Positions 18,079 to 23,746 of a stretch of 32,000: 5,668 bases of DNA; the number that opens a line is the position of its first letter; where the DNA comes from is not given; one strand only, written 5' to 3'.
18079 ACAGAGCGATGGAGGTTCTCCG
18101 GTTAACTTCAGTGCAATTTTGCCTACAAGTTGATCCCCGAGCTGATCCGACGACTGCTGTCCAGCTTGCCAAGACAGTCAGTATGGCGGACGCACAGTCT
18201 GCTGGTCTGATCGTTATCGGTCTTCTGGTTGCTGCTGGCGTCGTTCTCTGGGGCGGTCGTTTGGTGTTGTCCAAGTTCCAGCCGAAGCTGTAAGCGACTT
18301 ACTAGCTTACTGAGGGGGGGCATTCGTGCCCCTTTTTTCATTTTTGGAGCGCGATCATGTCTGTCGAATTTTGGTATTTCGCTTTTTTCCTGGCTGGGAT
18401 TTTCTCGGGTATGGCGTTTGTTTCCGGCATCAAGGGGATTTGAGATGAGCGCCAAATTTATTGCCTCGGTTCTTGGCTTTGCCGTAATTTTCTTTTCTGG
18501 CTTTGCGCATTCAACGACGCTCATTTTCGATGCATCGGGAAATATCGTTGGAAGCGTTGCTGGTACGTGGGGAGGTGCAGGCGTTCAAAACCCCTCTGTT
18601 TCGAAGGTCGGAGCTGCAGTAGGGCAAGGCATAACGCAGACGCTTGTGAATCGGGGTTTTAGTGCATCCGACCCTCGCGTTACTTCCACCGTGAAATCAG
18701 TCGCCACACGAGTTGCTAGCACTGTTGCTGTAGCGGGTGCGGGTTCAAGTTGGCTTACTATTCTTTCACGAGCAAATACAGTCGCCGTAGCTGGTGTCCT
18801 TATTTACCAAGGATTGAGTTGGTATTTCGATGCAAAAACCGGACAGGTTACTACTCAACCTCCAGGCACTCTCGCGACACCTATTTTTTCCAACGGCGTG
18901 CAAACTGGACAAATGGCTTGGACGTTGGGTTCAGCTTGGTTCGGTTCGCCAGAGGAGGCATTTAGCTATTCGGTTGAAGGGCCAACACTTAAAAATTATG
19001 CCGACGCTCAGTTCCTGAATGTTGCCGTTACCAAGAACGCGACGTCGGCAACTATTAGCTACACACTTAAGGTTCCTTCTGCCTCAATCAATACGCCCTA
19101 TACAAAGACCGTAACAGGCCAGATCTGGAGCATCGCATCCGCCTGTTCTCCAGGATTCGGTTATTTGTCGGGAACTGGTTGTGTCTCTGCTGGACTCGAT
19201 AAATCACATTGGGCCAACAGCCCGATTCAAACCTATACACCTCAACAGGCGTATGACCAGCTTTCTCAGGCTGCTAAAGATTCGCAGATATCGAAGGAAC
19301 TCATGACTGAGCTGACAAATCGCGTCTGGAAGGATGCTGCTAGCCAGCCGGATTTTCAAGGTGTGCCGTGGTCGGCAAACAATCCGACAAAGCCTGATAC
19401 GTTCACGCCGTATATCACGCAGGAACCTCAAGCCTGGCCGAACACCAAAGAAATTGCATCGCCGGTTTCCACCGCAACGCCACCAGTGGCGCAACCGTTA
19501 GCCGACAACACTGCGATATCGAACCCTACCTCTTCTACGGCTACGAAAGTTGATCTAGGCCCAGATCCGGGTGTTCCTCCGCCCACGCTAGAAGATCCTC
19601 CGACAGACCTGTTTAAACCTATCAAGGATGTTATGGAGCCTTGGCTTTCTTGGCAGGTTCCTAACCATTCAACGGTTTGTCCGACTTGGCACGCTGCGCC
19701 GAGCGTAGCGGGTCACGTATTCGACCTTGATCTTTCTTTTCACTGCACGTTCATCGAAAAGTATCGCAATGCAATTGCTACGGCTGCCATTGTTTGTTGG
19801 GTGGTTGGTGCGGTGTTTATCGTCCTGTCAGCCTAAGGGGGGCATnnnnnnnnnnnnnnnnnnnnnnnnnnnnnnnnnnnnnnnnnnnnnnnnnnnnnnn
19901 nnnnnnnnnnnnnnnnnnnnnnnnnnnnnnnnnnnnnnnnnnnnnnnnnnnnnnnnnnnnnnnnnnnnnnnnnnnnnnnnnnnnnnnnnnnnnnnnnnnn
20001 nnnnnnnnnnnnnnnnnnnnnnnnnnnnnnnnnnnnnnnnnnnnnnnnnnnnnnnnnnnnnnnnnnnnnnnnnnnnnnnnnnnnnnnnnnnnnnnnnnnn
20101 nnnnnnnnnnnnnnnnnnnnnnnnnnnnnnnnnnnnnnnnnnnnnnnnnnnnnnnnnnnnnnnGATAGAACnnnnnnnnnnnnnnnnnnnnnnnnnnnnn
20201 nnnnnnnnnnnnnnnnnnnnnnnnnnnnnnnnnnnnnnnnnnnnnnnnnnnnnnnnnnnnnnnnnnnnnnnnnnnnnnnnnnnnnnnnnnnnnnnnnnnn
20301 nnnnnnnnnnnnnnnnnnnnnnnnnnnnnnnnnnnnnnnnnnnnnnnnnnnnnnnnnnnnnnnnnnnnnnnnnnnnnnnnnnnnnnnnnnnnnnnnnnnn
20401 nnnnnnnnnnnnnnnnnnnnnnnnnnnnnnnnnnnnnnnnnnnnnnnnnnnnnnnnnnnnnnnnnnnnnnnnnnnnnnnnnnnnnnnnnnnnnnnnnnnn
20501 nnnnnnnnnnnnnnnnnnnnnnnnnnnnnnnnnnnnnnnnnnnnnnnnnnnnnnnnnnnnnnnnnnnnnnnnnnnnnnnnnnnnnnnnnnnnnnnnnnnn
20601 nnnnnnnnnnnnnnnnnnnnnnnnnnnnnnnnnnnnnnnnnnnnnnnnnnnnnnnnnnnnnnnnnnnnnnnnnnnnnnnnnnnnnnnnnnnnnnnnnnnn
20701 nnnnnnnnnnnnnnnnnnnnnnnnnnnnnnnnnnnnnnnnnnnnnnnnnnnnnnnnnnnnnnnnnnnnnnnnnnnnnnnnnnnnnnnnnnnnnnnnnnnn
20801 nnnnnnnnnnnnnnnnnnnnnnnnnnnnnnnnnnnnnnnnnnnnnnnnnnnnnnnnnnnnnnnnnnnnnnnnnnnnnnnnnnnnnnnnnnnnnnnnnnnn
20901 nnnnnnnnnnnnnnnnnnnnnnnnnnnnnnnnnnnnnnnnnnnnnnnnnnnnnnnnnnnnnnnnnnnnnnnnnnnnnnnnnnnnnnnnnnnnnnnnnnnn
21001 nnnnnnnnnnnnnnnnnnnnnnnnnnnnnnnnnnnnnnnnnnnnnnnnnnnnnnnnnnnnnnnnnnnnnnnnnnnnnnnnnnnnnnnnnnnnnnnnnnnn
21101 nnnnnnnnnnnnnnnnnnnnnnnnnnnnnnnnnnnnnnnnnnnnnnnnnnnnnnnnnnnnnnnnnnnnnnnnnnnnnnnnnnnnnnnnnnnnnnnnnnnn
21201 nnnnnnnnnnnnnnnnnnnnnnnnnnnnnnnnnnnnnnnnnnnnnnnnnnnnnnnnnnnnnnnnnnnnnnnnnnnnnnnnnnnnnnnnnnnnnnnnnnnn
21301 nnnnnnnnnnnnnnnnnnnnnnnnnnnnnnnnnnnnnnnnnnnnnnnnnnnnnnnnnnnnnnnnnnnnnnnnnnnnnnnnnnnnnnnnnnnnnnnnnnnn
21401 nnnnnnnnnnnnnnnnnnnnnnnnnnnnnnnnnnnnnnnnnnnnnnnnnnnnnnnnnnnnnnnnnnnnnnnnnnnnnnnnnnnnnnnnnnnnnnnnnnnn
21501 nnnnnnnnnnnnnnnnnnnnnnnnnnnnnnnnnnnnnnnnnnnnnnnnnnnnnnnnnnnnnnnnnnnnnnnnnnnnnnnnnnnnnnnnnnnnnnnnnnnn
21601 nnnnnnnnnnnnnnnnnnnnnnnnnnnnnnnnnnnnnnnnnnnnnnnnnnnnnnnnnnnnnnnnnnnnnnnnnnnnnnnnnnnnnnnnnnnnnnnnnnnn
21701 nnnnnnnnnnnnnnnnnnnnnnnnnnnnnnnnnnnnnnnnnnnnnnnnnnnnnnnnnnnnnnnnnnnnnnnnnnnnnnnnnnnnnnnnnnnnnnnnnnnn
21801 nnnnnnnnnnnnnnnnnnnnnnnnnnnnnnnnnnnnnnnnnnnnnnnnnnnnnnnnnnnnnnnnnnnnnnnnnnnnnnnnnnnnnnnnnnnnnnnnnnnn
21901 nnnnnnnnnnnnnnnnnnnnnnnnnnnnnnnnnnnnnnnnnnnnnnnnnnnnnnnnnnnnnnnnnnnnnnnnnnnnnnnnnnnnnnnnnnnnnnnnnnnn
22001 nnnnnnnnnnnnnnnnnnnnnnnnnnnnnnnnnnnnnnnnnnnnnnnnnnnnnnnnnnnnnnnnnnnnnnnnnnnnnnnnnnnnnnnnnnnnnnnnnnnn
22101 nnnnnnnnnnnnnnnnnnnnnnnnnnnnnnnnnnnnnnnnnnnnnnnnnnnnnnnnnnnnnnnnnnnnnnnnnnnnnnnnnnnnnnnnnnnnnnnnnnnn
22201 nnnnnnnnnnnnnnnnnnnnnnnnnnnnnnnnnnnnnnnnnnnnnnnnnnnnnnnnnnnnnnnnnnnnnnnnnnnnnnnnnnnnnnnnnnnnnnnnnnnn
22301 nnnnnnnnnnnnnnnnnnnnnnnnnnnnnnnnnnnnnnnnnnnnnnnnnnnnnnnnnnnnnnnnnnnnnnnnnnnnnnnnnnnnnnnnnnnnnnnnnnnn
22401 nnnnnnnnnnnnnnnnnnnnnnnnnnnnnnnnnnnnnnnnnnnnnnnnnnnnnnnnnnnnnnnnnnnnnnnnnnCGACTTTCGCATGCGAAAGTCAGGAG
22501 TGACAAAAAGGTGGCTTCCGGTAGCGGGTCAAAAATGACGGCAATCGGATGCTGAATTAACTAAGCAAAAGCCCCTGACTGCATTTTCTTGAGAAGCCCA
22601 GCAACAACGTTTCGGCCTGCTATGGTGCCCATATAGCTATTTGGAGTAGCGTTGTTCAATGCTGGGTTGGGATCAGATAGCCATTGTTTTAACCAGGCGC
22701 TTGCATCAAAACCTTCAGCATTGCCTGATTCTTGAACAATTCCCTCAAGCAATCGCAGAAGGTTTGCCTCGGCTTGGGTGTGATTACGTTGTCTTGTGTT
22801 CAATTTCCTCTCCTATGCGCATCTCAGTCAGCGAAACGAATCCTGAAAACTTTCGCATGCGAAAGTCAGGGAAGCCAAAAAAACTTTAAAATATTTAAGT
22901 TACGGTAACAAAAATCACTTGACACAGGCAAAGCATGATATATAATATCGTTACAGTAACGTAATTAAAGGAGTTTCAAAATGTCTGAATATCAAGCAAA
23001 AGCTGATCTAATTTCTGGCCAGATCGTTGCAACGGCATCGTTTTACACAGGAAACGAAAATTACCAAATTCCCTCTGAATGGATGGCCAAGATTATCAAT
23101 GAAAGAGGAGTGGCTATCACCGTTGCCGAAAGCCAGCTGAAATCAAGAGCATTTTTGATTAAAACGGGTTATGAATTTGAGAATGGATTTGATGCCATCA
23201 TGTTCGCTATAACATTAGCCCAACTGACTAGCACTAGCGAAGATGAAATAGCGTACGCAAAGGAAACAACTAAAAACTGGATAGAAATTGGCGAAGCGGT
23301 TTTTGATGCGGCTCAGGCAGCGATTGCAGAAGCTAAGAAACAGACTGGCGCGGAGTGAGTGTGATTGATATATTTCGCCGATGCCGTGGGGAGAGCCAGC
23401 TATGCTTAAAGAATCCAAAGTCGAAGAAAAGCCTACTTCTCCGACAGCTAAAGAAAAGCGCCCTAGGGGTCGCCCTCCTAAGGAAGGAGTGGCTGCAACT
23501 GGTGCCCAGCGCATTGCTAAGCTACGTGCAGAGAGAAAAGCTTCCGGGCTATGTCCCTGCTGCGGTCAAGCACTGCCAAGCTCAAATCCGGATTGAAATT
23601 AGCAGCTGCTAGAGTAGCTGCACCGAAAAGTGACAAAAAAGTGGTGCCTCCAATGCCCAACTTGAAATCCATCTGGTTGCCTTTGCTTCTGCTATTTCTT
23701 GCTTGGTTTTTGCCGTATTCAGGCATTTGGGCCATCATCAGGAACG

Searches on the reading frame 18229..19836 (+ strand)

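Call 11: search_protein_families(library=pfam, proteins=[window:18229-19836:+], max_evalue=0.01)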
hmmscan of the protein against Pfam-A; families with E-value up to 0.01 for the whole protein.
window:18229-19836:+ (535 aa): 0 families

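Call 14: search_protein_families(library=phrogs, proteins=[window:18229-19836:+], max_evalue=0.01)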
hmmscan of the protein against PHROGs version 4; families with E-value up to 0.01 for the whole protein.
window:18229-19836:+ (535 aa): 2 families
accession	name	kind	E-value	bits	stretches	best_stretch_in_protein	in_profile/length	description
phrog_7187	-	unknown function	1.9e-38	134.1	2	121-439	25-384/527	-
phrog_3942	-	unknown function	5.5e-27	95.8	1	342-535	352-546/546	-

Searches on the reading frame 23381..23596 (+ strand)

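Call 11: search_protein_families(library=pfam, proteins=[window:23381-23596:+], max_evalue=0.01)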
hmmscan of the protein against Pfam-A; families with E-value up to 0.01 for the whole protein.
window:23381-23596:+ (71 aa): 0 families

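Call 13: search_protein_families(library=ncbifam, proteins=[window:23381-23596:+], max_evalue=0.01)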
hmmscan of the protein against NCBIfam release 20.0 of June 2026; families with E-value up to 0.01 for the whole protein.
window:23381-23596:+ (71 aa): 1 family
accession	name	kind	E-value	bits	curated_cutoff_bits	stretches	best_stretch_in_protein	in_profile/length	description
NF047605.1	LIC10235_fam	equivalog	0.0015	18.7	160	1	39-70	43-74/92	LIC10235 family protein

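Call 14: search_protein_families(library=phrogs, proteins=[window:23381-23596:+], max_evalue=0.01)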
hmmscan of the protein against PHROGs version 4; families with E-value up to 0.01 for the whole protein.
window:23381-23596:+ (71 aa): 3 families
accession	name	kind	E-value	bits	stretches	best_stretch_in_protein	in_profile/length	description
phrog_10506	-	unknown function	2e-06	28.9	1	21-61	13-52/205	-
phrog_6334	-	unknown function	0.0029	19.2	1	27-55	16-45/93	-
phrog_9651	-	unknown function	0.0086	16.9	0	23-55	15-46/237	-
